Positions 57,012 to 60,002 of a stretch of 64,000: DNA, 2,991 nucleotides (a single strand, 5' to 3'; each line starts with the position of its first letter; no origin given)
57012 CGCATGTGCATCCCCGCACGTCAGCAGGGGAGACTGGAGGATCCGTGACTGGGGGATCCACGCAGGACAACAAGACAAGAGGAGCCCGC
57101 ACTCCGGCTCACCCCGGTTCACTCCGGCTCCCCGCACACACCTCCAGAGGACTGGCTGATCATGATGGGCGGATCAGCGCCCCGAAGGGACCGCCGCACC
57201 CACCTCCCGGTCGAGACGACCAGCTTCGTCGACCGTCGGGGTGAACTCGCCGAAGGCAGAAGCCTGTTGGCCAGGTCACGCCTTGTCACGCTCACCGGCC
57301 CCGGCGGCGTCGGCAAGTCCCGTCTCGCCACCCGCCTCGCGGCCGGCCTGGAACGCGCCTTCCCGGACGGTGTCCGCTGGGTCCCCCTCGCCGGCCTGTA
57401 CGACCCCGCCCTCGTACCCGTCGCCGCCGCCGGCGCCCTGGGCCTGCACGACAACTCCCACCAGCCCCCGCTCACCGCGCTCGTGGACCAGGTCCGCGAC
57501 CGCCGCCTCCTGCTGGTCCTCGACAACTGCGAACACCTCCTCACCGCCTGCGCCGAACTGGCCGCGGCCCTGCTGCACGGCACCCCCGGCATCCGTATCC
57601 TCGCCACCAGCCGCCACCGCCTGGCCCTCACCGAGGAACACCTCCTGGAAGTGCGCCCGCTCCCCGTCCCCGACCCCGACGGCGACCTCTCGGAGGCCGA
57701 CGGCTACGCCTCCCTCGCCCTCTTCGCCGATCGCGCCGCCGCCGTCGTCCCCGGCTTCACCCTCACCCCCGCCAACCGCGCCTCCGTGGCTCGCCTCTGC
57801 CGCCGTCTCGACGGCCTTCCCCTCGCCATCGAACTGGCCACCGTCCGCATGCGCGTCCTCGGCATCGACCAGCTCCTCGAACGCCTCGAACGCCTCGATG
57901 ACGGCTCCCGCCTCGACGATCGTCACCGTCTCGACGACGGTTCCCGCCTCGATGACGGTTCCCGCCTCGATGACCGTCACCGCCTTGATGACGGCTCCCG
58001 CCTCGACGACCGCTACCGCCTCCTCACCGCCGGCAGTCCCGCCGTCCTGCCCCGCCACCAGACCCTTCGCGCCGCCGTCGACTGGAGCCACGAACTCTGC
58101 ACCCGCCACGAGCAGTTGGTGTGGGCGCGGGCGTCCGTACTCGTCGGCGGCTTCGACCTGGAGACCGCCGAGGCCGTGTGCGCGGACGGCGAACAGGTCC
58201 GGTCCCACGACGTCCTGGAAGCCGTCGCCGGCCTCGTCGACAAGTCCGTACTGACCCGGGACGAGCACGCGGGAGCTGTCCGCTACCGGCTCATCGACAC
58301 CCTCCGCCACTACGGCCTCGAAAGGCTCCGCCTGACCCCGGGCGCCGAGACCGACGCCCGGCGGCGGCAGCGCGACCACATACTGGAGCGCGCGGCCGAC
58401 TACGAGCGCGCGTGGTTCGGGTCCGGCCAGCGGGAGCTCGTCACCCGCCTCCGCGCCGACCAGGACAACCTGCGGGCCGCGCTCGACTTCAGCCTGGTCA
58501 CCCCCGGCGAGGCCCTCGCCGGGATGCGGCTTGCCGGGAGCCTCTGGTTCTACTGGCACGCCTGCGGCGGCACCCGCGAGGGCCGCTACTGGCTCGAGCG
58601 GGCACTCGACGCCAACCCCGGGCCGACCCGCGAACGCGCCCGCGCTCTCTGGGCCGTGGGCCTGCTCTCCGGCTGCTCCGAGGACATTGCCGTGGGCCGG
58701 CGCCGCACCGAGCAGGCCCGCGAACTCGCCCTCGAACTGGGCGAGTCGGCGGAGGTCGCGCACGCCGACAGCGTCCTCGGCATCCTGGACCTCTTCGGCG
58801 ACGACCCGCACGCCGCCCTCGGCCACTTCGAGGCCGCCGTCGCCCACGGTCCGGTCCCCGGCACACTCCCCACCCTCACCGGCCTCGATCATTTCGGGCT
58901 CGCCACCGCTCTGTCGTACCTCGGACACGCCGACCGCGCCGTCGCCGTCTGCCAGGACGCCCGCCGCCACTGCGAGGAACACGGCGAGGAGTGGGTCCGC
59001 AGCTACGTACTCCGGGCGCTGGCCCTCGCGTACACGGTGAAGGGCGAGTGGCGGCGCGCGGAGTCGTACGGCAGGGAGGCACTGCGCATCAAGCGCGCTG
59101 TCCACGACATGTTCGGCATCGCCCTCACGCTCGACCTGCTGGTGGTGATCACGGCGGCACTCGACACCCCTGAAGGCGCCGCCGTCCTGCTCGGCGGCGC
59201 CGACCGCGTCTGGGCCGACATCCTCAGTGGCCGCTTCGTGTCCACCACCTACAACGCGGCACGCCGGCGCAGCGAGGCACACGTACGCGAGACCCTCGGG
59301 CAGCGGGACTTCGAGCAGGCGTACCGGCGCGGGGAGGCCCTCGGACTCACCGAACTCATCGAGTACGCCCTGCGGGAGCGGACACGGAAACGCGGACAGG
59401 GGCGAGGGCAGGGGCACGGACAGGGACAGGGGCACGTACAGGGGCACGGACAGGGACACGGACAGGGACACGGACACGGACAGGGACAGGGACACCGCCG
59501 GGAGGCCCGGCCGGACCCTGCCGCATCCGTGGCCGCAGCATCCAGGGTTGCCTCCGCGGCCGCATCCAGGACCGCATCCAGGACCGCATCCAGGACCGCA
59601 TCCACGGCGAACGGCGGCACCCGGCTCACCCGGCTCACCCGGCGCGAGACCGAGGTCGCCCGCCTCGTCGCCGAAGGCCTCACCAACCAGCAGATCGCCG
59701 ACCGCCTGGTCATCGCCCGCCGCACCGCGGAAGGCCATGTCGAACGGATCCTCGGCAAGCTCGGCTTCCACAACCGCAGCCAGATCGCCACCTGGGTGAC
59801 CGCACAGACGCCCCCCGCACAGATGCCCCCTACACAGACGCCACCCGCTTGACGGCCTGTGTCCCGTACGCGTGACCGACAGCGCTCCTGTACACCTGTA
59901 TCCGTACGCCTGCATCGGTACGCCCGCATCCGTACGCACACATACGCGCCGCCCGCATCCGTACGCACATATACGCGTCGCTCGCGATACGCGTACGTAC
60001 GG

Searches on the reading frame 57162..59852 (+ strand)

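Call 21: search_protein_families(library=pfam, proteins=[window:57162-59852:+], max_evalue=0.01)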
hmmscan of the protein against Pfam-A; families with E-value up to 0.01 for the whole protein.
window:57162-59852:+ (896 aa): 10 families
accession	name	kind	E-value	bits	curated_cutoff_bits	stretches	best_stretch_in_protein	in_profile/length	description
PF00196.25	GerE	-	8.5e-16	57.8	23.5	1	825-878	3-56/57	Bacterial regulatory proteins, luxR family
PF13401.12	AAA_22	-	1.6e-05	25.6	27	1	40-132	6-102/130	AAA domain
PF13424.12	TPR_12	-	4e-05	24.2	30.1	1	579-645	8-76/77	Tetratricopeptide repeat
PF22807.2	TrAA12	-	4e-05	22.6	30.9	1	745-802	391-447/463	TrAA12-like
PF20703.3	nSTAND1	-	6.9e-05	23.1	27.1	1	20-133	14-134/379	Novel STAND NTPase 1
PF00931.28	NB-ARC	-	0.00045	20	23.5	1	40-153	19-138/248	NB-ARC domain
PF13191.12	AAA_16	-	0.00046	21.2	32.6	0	23-85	3-64/167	AAA ATPase domain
PF07719.23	TPR_2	-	0.00067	20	27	0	615-643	2-30/34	Tetratricopeptide repeat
PF13481.12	AAA_25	-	0.0012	18.9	27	1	35-63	29-57/195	AAA domain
PF13374.12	TPR_10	-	0.0092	16.4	27.5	0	618-648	6-36/42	Tetratricopeptide repeat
